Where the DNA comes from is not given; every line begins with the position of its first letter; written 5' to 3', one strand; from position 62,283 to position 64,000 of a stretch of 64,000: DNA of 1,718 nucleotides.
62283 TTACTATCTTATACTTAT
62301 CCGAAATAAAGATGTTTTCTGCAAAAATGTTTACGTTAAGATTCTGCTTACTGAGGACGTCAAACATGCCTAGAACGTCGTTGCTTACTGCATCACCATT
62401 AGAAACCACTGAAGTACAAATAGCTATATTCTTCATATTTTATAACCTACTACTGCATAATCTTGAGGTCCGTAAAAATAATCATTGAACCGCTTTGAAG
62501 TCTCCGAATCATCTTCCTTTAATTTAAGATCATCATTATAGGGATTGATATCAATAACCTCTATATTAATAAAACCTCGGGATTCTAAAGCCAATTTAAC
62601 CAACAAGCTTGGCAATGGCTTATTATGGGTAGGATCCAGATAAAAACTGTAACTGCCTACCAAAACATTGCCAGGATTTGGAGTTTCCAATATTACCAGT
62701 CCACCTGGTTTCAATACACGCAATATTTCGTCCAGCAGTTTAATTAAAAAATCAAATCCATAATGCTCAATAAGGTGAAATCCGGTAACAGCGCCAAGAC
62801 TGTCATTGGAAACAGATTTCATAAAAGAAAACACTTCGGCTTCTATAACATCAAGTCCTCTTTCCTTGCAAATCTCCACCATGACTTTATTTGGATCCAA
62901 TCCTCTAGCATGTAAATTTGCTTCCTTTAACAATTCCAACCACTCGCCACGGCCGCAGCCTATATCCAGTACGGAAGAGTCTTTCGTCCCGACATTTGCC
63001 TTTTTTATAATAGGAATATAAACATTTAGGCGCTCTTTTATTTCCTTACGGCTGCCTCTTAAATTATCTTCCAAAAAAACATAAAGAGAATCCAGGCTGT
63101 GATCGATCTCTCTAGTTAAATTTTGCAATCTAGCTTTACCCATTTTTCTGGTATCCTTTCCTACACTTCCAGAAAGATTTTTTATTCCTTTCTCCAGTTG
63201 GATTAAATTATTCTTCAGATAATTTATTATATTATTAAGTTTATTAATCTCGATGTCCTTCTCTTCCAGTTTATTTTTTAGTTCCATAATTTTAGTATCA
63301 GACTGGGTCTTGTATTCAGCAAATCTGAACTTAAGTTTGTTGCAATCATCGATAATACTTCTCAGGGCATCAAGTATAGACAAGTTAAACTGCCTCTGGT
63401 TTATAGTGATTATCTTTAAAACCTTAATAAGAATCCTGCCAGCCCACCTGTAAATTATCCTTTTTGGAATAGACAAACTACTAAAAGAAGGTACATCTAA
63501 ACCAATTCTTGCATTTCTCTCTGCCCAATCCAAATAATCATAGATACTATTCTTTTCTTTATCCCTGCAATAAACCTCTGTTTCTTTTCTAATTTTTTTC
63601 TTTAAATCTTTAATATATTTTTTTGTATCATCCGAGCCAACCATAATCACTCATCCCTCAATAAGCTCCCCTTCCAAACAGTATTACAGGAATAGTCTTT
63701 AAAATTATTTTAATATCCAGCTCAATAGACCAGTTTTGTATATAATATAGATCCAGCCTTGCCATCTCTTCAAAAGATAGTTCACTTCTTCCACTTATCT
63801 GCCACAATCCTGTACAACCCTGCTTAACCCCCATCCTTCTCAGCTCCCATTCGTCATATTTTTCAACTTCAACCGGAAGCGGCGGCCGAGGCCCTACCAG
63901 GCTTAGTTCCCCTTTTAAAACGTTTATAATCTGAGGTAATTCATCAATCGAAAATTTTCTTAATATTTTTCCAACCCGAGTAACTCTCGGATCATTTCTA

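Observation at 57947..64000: Predicted termination-coupled ABC export: Wzm plus Wzt with a Wzt_C-like tail, next to a coiled-coil methyltransferase of inverted architecture and the initiating PGT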

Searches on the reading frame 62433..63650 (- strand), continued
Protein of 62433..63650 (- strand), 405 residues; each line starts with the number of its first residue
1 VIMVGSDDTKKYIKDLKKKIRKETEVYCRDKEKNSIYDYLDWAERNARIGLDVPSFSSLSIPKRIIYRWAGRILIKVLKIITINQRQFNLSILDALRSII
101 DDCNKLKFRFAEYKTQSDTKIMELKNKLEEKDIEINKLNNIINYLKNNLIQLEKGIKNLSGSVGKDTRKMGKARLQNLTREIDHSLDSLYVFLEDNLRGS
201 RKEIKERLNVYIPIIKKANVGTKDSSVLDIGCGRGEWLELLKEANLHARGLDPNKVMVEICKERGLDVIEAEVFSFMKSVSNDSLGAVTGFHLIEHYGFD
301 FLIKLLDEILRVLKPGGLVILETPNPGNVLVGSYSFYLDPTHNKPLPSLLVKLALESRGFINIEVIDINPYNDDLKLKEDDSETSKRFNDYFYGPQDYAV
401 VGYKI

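Call 57: find_encoding_contigs(protein=P0020, flank=10000, max_places=2)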
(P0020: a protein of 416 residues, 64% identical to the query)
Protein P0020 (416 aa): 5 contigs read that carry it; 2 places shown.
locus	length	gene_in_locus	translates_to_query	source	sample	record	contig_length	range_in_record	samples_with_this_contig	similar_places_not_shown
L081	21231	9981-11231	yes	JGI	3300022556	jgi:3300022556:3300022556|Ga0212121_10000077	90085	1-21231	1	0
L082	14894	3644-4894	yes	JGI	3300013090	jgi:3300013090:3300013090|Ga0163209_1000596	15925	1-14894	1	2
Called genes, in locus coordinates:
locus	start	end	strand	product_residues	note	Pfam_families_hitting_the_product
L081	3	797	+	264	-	?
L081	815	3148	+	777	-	PF16889:Hepar_II_III_N, PF07940:Hepar_II_III_C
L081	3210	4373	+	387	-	PF22059:GumK_N, PF00534:Glycos_transf_1, PF13692:Glyco_trans_1_4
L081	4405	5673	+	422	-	PF13439:Glyco_transf_4, PF20706:GT4-conflict (weak), PF00534:Glycos_transf_1, PF13692:Glyco_trans_1_4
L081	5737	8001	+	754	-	PF04932:Wzy_C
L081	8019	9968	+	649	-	PF13727:CoA_binding_3, PF02397:Bac_transf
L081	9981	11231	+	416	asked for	PF13489:Methyltransf_23, PF07021:MetW, PF13847:Methyltransf_31, PF08241:Methyltransf_11, PF08242:Methyltransf_12 (weak), PF13649:Methyltransf_25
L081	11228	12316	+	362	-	PF00534:Glycos_transf_1, PF13692:Glyco_trans_1_4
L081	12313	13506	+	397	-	PF00534:Glycos_transf_1, PF13692:Glyco_trans_1_4, PF13524:Glyco_trans_1_2 (weak), PF20706:GT4-conflict (weak)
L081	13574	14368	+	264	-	PF01061:ABC2_membrane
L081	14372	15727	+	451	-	PF00005:ABC_tran, PF14524:Wzt_C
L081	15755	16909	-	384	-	PF13439:Glyco_transf_4, PF20706:GT4-conflict, PF00534:Glycos_transf_1, PF13692:Glyco_trans_1_4, PF13524:Glyco_trans_1_2 (weak)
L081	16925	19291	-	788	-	PF13439:Glyco_transf_4, PF00534:Glycos_transf_1, PF13524:Glyco_trans_1_2 (weak), PF13692:Glyco_trans_1_4, PF13641:Glyco_tranf_2_3, PF00535:Glycos_transf_2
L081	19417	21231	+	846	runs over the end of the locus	PF00535:Glycos_transf_2, PF10111:Glyco_tranf_2_2, PF13641:Glyco_tranf_2_3, PF13632:Glyco_trans_2_3, PF00534:Glycos_transf_1, PF13692:Glyco_trans_1_4, PF26337:Gtf3_C (faint)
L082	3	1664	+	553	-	?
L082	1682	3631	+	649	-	PF13727:CoA_binding_3, PF02397:Bac_transf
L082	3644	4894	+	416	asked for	PF13489:Methyltransf_23, PF07021:MetW, PF13847:Methyltransf_31, PF08241:Methyltransf_11, PF08242:Methyltransf_12 (weak), PF13649:Methyltransf_25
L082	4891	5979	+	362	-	PF00534:Glycos_transf_1, PF13692:Glyco_trans_1_4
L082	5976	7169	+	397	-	PF00534:Glycos_transf_1, PF13692:Glyco_trans_1_4, PF13524:Glyco_trans_1_2 (weak), PF20706:GT4-conflict (weak)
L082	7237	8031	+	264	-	PF01061:ABC2_membrane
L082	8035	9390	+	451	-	PF00005:ABC_tran, PF14524:Wzt_C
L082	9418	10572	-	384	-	PF13439:Glyco_transf_4, PF20706:GT4-conflict, PF00534:Glycos_transf_1, PF13692:Glyco_trans_1_4, PF13524:Glyco_trans_1_2 (weak)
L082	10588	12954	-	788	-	PF13439:Glyco_transf_4, PF00534:Glycos_transf_1, PF13524:Glyco_trans_1_2 (weak), PF13692:Glyco_trans_1_4, PF13641:Glyco_tranf_2_3, PF00535:Glycos_transf_2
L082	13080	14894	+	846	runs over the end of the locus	PF00535:Glycos_transf_2, PF10111:Glyco_tranf_2_2, PF13641:Glyco_tranf_2_3, PF13632:Glyco_trans_2_3, PF00534:Glycos_transf_1, PF13692:Glyco_trans_1_4, PF26337:Gtf3_C (faint)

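Call 69: search_solved_structures(query=A2, max_evalue=1, show_alignments=0)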
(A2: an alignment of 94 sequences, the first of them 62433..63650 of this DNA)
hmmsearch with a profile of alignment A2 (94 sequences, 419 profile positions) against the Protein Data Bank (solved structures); distinct sequences matched with E-value up to 1: 84 (the best 60 are shown).
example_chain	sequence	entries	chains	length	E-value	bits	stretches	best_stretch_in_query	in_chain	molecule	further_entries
3dli_A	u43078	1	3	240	5.4e-56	193.8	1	201-418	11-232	methyltransferase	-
1ve3_A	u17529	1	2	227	2.7e-07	33.3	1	216-334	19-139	hypothetical protein PH0226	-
3l8d_A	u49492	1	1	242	4.1e-06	29.5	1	235-333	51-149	Methyltransferase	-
5z9o_A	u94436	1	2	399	1.4e-05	27.7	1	238-334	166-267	Cyclopropane-fatty-acyl-phospholipid synthase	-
1p91_A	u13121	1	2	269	2.9e-05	26.6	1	236-342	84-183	Ribosomal RNA large subunit methyltransferase A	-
3e8s_A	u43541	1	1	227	3e-05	26.6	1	232-282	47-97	Putative SAM Dependent Methyltransferase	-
1wzn_A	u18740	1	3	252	7.1e-05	25.4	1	231-338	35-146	SAM-dependent methyltransferase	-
2p8j_A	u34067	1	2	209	7.3e-05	25.3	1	229-334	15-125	S-adenosylmethionine-dependent methyltransferase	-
6uak_A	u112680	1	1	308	7.5e-05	25.3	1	227-333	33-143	SAM dependent methyltransferase LahSB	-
7pd7_A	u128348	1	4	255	0.00013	24.5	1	232-331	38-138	Methyltransferase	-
3sm3_A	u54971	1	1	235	0.00015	24.3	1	227-274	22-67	SAM-dependent methyltransferases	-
6mro_A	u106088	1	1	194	0.00027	23.5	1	241-281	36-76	methyl transferase from Methanosarcina acetivorans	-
4iv8_A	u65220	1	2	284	0.0003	23.3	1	238-334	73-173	Phosphoethanolamine N-methyltransferase,putative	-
9khp_A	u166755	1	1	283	0.00031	23.2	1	233-294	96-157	Class I SAM-dependent methyltransferase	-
9klx_A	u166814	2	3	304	0.00035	23.1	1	233-294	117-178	Class I SAM-dependent methyltransferase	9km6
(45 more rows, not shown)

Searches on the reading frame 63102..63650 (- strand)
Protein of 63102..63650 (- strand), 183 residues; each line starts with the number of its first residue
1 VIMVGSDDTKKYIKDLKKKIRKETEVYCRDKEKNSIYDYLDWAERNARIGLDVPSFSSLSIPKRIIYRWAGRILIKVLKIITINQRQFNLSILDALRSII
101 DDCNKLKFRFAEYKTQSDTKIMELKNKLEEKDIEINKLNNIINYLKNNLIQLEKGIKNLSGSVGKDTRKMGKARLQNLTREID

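Call 59: search_protein_representatives(protein=window:63102-63650:-)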
Query: 183 residues. Proteins with E-value up to 0.001 (for the whole library): 25; up to 1e-10: 7; up to 1e-30: 0. The best 25 are listed.
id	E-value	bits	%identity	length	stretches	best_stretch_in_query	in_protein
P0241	1.1e-28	116.2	48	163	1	4-146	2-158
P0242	1.9e-23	99.2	65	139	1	5-97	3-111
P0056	5.2e-23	97.8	43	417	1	9-181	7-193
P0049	7.6e-17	77.8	51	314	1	93-181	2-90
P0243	4.7e-15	71.9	49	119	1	5-100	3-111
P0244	5.6e-11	58.7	38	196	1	16-134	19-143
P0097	9.8e-11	57.9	37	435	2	20-139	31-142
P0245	6.6e-06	42.2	39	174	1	39-112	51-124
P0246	8.2e-06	41.9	32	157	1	36-106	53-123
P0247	1.2e-05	41.3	37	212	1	9-130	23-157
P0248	1.6e-05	40.9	37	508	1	41-103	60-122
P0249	1.9e-05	40.7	32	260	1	33-163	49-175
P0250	5.3e-05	39.2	32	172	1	36-138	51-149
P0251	6.4e-05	38.9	33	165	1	36-118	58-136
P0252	7.1e-05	38.8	30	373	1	35-110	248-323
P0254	9.4e-05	38.4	28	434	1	38-157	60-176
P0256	3.4e-04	36.6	37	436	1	46-108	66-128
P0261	8.7e-04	35.3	36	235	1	35-112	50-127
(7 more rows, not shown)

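Call 60: search_protein_families(library=pfam, proteins=[P0252, P0248, P0254, P0256, P0249, P0261, P0247, P0244, P0241, P0245], max_evalue=0.001)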
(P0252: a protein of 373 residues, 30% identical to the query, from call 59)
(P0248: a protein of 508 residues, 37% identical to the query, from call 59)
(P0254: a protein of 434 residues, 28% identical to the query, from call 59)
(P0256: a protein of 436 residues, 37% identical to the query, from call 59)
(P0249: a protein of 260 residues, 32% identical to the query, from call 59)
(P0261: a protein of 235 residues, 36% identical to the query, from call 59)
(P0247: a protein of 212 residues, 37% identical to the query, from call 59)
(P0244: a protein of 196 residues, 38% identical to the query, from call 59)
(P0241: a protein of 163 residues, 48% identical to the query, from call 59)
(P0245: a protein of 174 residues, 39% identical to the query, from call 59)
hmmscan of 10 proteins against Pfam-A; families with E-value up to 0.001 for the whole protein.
P0252 (373 aa): 2 families
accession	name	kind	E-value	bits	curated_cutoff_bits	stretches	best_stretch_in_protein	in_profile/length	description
PF05050.19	Methyltransf_21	-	1.4e-18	68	22.7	1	28-195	1-172/173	Methyltransferase FkbM domain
PF05575.17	V_cholerae_RfbT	-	0.00017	21.4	27.9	1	25-170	82-228/286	Vibrio cholerae RfbT protein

P0248 (508 aa): 6 families
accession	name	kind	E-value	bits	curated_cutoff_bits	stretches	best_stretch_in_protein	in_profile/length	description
PF07021.18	MetW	-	5.4e-12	46.2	21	1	318-394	16-93/193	Methionine biosynthesis protein MetW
PF13489.12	Methyltransf_23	-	9.7e-12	45.4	27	1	313-456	20-163/164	Methyltransferase domain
PF13649.12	Methyltransf_25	-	3e-10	41.1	27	1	319-409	1-97/97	Methyltransferase domain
PF08241.18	Methyltransf_11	-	5.7e-10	40.2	21.2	1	320-412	1-94/95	Methyltransferase domain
PF13847.12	Methyltransf_31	-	9.6e-07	29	27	1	317-417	5-113/145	Methyltransferase domain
PF08242.18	Methyltransf_12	-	1.9e-05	25.8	30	1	320-411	1-98/98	Methyltransferase domain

P0254 (434 aa): 6 families
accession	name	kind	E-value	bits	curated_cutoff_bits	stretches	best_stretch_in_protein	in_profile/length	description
PF13489.12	Methyltransf_23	-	6.6e-15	55.6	27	1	223-345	4-121/164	Methyltransferase domain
PF13649.12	Methyltransf_25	-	2.4e-11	44.6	27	1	246-336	1-97/97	Methyltransferase domain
PF08241.18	Methyltransf_11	-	2.5e-11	44.5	21.2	1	247-340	1-95/95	Methyltransferase domain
PF07021.18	MetW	-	4.9e-10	39.8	21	1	239-331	10-101/193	Methionine biosynthesis protein MetW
PF08242.18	Methyltransf_12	-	9e-08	33.2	30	1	247-337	1-97/98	Methyltransferase domain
PF13847.12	Methyltransf_31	-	5.8e-06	26.5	27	1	241-344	2-113/145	Methyltransferase domain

P0256 (436 aa): 5 families
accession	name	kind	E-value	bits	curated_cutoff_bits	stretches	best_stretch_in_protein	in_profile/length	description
PF13489.12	Methyltransf_23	-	7.2e-14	52.3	27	1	230-384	9-163/164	Methyltransferase domain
PF08241.18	Methyltransf_11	-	6.7e-10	39.9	21.2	1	248-340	1-94/95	Methyltransferase domain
PF13649.12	Methyltransf_25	-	1.3e-09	39.1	27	1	247-336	1-96/97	Methyltransferase domain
PF07021.18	MetW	-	2.3e-09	37.6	21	1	246-323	16-95/193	Methionine biosynthesis protein MetW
PF08242.18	Methyltransf_12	-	0.00028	22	30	1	248-337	1-96/98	Methyltransferase domain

P0249 (260 aa): 0 families

P0261 (235 aa): 0 families

P0247 (212 aa): 0 families

P0244 (196 aa): 0 families

P0241 (163 aa): 0 families

P0245 (174 aa): 0 families

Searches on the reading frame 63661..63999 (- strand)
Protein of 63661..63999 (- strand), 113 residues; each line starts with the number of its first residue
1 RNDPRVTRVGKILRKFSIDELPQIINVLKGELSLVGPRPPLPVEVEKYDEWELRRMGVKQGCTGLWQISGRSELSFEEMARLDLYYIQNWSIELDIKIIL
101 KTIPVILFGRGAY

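Call 8: search_protein_families(library=ncbifam, proteins=[window:63661-63999:-], max_evalue=0.01)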
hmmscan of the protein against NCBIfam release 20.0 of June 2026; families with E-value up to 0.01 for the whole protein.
seq(113 aa): 10 families
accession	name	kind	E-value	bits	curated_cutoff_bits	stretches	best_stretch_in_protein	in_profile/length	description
TIGR03025.1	EPS_sugtrans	subfamily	2.1e-56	192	295.55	1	1-113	329-445/445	exopolysaccharide biosynthesis polyprenyl glycosylphosphotransferase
TIGR03022.1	WbaP_sugtrans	subfamily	2.5e-51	175.4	403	1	1-113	344-456/456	undecaprenyl-phosphate galactose phosphotransferase WbaP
NF041877.1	EPS_EpsZ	equivalog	7.1e-50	170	800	1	1-112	347-458/459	exopolysaccharide biosynthesis polyisoprenyl-phosphate hexose-1-phosphate transferase EpsZ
TIGR03023.1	WcaJ_sugtrans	equivalog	1.3e-46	159.9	410.75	1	1-113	333-453/453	undecaprenyl-phosphate glucose phosphotransferase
NF052601.1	undeca_RfbP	equivalog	1.5e-38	132.4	330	1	1-112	130-243/244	undecaprenyl-phosphate galactose phosphotransferase family protein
NF011751.0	PRK15204.1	equivalog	7.8e-32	110.5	907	1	1-113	364-476/476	undecaprenyl-phosphate galactose phosphotransferase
TIGR03013.1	EpsB_2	subfamily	9.9e-32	110.6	393.35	1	2-112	326-442/443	TIGR03013 family XrtA/PEP-CTERM system glycosyltransferase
NF007518.0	PRK10124.1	equivalog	2.3e-26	92.6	684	1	1-112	344-463/464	undecaprenyl-phosphate glucose phosphotransferase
NF050817.1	PolSacchBiosHfsE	equivalog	1.5e-20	73.4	750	1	2-110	344-463/467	polysaccharide biosynthesis protein HfsE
NF045514.1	glycotran_HepC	equivalog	9.5e-10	38.1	140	1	4-39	176-211/220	heterocyst development glycosyltransferase HepC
